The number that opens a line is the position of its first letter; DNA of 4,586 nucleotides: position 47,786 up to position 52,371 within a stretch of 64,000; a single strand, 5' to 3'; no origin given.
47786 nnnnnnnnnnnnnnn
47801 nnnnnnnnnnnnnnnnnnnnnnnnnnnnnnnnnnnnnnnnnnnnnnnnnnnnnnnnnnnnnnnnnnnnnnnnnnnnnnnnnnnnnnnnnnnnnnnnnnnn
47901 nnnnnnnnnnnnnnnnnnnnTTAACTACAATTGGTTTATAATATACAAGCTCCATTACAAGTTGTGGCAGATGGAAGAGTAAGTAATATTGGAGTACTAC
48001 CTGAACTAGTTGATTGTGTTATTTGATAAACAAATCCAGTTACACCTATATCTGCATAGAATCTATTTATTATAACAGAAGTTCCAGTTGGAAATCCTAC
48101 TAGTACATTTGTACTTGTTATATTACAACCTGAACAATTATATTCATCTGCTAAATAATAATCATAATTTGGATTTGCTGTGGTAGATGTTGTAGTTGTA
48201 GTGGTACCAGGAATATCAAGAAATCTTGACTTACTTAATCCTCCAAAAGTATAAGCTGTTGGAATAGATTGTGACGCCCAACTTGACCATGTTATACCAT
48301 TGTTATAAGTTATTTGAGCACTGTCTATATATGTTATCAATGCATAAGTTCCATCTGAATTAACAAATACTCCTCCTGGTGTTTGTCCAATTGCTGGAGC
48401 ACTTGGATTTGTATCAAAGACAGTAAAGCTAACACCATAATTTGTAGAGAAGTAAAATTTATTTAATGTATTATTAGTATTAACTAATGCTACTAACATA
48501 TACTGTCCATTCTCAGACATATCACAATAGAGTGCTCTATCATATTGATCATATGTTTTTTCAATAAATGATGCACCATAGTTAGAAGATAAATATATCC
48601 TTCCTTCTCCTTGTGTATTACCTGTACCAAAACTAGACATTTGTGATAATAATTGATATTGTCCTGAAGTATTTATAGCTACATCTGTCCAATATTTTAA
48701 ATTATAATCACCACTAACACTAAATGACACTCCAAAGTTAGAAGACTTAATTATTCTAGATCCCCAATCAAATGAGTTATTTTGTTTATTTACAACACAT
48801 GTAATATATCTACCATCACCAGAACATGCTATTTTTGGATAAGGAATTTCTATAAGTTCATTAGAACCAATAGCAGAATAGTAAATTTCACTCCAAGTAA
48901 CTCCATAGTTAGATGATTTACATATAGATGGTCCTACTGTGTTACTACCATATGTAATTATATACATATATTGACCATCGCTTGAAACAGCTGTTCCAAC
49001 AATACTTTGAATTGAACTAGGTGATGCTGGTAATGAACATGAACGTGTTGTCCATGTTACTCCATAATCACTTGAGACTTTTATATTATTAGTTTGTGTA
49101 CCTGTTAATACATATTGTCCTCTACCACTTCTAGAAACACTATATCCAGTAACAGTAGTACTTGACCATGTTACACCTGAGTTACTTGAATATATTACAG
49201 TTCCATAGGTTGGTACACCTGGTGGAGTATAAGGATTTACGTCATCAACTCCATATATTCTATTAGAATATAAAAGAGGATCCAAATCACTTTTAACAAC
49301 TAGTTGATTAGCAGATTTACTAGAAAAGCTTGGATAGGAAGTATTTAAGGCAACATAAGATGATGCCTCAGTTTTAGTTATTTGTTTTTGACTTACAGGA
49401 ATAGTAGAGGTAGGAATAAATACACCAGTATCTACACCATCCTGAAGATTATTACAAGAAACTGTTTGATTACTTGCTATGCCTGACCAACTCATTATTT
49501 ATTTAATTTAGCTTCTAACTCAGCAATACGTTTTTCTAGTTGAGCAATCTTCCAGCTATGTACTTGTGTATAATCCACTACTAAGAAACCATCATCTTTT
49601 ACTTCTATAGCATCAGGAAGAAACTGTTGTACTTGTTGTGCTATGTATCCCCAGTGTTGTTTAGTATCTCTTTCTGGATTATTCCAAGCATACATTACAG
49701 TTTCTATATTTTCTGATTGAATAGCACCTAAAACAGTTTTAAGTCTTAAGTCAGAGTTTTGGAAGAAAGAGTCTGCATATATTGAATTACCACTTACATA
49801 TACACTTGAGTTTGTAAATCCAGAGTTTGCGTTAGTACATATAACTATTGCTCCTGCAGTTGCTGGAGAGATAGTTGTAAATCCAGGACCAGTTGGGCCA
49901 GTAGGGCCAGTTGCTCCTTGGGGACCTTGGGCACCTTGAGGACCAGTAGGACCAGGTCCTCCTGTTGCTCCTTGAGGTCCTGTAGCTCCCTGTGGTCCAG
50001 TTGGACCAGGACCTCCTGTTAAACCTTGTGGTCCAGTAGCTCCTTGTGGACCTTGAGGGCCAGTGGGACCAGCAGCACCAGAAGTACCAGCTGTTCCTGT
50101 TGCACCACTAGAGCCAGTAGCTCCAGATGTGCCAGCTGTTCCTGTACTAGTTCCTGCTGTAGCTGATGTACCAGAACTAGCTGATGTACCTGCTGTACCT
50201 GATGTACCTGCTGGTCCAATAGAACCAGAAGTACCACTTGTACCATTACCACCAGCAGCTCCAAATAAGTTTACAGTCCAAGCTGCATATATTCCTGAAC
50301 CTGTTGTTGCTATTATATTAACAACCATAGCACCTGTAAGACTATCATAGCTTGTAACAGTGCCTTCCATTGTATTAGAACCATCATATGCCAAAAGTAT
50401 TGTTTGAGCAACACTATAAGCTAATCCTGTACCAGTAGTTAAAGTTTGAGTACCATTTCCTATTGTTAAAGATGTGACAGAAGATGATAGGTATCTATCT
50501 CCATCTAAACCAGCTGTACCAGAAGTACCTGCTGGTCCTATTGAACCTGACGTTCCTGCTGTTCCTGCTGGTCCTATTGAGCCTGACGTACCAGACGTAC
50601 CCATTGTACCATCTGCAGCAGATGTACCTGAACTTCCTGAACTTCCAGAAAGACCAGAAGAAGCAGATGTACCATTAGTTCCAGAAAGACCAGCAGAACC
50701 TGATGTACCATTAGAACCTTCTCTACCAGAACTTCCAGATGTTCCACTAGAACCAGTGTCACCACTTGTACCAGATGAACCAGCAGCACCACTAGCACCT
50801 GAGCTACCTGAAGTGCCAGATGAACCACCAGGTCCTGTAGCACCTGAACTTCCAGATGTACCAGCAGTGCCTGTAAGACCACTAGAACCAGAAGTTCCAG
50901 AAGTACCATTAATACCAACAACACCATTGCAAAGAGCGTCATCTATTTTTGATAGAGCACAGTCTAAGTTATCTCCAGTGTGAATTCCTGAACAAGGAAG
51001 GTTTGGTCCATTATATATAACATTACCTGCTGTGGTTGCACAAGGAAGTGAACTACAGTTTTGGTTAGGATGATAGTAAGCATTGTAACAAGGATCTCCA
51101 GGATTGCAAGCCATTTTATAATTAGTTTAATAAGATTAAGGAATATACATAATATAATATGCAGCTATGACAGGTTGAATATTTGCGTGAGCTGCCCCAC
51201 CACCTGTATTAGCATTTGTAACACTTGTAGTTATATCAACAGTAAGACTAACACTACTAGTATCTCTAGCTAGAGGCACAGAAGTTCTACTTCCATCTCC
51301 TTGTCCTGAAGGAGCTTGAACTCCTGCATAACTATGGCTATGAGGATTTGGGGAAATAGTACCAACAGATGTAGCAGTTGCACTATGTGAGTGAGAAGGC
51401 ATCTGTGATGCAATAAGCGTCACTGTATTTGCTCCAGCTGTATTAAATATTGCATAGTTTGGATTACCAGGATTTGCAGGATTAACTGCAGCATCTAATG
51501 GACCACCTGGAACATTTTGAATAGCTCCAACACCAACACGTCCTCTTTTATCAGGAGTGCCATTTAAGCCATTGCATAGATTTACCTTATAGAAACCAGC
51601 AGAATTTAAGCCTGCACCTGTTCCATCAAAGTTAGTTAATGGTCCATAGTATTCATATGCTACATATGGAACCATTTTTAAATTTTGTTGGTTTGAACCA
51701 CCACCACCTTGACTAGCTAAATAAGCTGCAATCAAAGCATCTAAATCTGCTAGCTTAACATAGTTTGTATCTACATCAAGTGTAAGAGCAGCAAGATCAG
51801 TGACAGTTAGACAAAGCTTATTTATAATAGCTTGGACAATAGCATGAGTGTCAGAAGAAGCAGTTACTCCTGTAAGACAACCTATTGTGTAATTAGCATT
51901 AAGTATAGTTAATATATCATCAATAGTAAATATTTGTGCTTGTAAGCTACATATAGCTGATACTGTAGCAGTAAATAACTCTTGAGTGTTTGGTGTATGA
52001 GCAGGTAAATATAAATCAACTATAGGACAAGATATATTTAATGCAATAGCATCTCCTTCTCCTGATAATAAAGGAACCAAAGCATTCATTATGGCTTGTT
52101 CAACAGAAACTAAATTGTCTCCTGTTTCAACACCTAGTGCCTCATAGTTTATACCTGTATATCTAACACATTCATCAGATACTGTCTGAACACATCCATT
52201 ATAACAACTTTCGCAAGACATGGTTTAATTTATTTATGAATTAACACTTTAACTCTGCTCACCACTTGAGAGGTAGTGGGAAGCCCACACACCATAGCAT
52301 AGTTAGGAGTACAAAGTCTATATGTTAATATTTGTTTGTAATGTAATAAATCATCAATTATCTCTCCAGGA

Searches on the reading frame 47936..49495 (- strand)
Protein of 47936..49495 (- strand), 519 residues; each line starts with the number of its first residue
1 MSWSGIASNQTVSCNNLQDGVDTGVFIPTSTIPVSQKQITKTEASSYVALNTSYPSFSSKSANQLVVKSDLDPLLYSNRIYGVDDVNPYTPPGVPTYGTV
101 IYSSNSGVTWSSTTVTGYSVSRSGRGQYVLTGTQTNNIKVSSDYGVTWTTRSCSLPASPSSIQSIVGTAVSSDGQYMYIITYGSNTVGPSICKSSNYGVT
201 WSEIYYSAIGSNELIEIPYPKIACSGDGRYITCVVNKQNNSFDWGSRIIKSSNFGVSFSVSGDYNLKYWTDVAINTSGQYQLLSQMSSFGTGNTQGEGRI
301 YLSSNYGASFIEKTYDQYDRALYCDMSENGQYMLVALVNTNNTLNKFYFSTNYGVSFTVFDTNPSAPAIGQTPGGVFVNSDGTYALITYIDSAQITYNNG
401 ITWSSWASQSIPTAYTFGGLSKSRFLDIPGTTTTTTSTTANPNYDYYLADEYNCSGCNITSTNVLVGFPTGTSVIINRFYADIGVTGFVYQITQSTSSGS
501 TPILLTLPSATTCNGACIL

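Call 10: search_protein_families(library=phrogs, proteins=[window:47936-49495:-], max_evalue=0.001)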
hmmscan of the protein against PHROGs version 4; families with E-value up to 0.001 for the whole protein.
window:47936-49495:- (519 aa): 0 families

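Call 18: search_protein_families(library=pfam, proteins=[window:47936-49495:-], max_evalue=0.01)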
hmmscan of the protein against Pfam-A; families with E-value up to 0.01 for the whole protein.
window:47936-49495:- (519 aa): 2 families
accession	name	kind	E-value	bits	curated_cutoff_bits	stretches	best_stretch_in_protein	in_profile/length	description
PF02012.26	BNR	-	0.00048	20.1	27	0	394-404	1-11/12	BNR/Asp-box repeat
PF15899.11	BNR_6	-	0.0082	16.6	27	0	140-149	3-12/14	BNR-Asp box repeat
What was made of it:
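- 47936..49495 (-): Context: upstream neighbour, 519 aa, with BNR/Asp-box-like repeats. Probable fibre-associated protein. Sub-threshold BNR hits (call 18).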

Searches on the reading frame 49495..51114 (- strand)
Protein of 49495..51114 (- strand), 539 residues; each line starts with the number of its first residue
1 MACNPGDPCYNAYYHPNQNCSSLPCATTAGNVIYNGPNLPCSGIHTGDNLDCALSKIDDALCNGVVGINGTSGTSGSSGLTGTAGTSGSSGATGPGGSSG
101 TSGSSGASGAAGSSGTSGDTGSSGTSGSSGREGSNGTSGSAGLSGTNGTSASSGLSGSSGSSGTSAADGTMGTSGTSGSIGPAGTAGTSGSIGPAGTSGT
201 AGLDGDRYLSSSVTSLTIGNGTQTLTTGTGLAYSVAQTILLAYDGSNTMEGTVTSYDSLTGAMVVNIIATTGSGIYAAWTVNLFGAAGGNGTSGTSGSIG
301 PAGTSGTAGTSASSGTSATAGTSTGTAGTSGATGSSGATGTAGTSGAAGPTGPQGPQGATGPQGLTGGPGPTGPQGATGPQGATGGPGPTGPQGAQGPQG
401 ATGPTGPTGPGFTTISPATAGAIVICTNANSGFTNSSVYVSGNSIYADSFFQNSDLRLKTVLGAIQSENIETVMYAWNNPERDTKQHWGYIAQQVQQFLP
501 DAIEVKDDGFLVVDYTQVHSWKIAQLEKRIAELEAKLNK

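Call 10: search_protein_families(library=phrogs, proteins=[window:49495-51114:-], max_evalue=0.001)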
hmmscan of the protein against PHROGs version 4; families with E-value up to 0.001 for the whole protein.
window:49495-51114:- (539 aa): 29 families (the best 25 are shown)
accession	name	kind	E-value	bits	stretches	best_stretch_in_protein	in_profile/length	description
phrog_5073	-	tail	3.3e-39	136.3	3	324-435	269-380/519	tail fiber protein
phrog_6320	-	tail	8.1e-37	128.4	2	268-414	66-214/745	tail fiber protein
phrog_8745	-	tail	9.3e-33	113.7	2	252-418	1345-1506/1803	tail fiber protein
phrog_366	-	tail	1.2e-27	98.5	4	338-464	310-431/474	tail fiber protein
phrog_819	-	tail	1e-24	87.8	3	289-410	476-587/1024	tail protein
phrog_1806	-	tail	6.8e-23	82.3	4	97-206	112-222/276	collagen like minor tail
phrog_18350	-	tail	1.5e-18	68.4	4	63-162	98-198/253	tail fiber protein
phrog_36982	-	unknown function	1.7e-18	67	1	63-427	366-728/944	-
phrog_38766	-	head and packaging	7.8e-18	65.3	3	118-205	76-166/478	virion structural protein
phrog_1658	-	unknown function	1.5e-15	58.6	2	340-430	46-138/239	-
phrog_3420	-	unknown function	7e-14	51.3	2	281-431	248-399/929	-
phrog_26246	-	tail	1.5e-13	51.7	3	61-158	98-195/329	tail protein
phrog_10972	-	tail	1.7e-13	51.8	1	343-506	157-317/343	tail fiber protein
phrog_29268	-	unknown function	3.4e-13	49.6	2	63-190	414-541/653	-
phrog_17587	-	tail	5e-12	46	0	361-411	354-404/641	tail fiber protein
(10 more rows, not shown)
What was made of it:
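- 49495..51114 (-): Context: collagen-like tail fibre with a Peptidase_S74 chaperone C-terminus. PHROG tail fibre families (call 10).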

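Call 18: search_protein_families(library=pfam, proteins=[window:49495-51114:-], max_evalue=0.01)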
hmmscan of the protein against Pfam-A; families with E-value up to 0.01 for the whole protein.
window:49495-51114:- (539 aa): 2 families
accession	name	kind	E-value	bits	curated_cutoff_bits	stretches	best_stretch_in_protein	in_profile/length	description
PF01391.23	Collagen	-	1.2e-30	105.5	27.2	4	66-121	3-58/60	Collagen triple helix repeat (20 copies)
PF13884.11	Peptidase_S74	-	8e-07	29.7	22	1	454-502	1-56/58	Chaperone of endosialidase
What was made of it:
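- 49495..51114 (-): Collagen 105.5 bits, Peptidase_S74 29.7 bits (call 18).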

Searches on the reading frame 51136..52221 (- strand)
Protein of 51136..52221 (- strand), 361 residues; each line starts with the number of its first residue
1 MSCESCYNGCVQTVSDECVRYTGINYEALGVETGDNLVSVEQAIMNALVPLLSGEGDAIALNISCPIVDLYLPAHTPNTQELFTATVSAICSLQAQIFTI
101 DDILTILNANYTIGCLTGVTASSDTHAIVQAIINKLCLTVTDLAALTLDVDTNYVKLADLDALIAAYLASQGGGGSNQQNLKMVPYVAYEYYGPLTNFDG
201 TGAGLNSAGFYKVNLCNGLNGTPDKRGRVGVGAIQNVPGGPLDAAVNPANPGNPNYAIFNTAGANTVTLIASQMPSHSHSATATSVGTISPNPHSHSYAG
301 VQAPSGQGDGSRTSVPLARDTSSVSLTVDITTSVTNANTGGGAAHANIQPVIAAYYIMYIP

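Call 10: search_protein_families(library=phrogs, proteins=[window:51136-52221:-], max_evalue=0.001)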
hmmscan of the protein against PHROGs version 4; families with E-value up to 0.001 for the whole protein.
window:51136-52221:- (361 aa): 3 families
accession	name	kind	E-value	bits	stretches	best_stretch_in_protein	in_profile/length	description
phrog_8763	-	tail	8.7e-15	54.9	1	214-359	607-747/1024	tail protein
phrog_8469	-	tail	1.7e-13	51.6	1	205-301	143-218/303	tail fiber protein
phrog_24267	-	unknown function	0.00017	22.4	0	294-356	207-261/266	-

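Call 18: search_protein_families(library=pfam, proteins=[window:51136-52221:-], max_evalue=0.01)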
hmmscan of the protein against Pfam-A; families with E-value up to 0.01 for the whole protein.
window:51136-52221:- (361 aa): 0 families
